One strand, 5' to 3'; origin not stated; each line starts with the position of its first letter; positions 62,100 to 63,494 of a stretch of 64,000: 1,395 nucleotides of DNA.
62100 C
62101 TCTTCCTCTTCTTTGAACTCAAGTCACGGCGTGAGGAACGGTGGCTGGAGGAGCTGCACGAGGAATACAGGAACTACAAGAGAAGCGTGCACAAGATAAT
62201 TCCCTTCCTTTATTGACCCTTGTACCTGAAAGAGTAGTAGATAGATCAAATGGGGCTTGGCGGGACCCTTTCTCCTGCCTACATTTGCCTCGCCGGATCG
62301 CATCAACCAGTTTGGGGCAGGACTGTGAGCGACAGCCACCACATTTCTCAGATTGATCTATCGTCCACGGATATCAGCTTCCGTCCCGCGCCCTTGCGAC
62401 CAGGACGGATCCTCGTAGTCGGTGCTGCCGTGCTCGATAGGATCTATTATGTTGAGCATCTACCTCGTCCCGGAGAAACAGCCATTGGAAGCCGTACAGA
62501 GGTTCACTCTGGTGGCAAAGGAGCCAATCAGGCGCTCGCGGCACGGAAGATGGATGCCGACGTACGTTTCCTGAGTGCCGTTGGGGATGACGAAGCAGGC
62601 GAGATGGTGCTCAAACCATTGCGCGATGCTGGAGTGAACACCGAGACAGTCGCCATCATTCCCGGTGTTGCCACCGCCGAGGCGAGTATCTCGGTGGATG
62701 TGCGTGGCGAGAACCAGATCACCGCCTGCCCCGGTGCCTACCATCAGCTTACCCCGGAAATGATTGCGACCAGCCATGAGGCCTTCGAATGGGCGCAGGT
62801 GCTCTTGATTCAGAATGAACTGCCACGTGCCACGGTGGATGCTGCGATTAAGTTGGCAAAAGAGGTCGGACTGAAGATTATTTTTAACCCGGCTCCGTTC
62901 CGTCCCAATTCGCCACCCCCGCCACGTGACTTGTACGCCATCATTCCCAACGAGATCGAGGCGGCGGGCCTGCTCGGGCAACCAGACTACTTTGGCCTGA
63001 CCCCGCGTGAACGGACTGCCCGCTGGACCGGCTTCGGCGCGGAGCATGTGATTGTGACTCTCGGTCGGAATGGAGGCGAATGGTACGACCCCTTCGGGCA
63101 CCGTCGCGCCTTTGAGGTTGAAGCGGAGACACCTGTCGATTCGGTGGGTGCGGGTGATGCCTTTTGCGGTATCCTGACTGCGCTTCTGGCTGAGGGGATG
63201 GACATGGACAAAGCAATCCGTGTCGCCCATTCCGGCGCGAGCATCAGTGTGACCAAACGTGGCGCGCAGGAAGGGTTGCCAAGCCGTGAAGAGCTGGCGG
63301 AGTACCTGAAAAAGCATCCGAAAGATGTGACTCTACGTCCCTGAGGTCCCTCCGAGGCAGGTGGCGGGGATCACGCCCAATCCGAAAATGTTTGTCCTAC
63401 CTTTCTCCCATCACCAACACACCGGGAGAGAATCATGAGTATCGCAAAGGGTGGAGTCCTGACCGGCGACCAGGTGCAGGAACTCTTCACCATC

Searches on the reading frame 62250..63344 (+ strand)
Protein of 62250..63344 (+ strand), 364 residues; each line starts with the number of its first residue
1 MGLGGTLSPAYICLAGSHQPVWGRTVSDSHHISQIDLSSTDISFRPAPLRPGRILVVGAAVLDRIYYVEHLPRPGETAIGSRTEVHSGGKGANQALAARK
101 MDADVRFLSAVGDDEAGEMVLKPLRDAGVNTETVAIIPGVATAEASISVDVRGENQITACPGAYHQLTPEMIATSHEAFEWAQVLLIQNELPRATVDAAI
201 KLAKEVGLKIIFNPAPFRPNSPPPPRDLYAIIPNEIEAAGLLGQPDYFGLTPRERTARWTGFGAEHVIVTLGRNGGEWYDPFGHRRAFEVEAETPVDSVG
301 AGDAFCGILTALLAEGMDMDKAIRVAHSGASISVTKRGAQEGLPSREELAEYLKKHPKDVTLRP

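Call 44: search_protein_families(library=pfam, proteins=[window:62250-63344:+], max_evalue=0.001)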
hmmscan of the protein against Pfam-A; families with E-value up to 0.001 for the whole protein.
window:62250-63344:+ (364 aa): 2 families
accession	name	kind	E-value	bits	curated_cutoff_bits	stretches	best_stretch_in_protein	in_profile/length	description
PF00294.29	PfkB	-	9.4e-52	176.7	25.8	1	54-345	4-301/302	pfkB family carbohydrate kinase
PF08543.17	Phos_pyr_kin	-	0.00051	19.9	27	1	231-328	123-226/246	Phosphomethylpyrimidine kinase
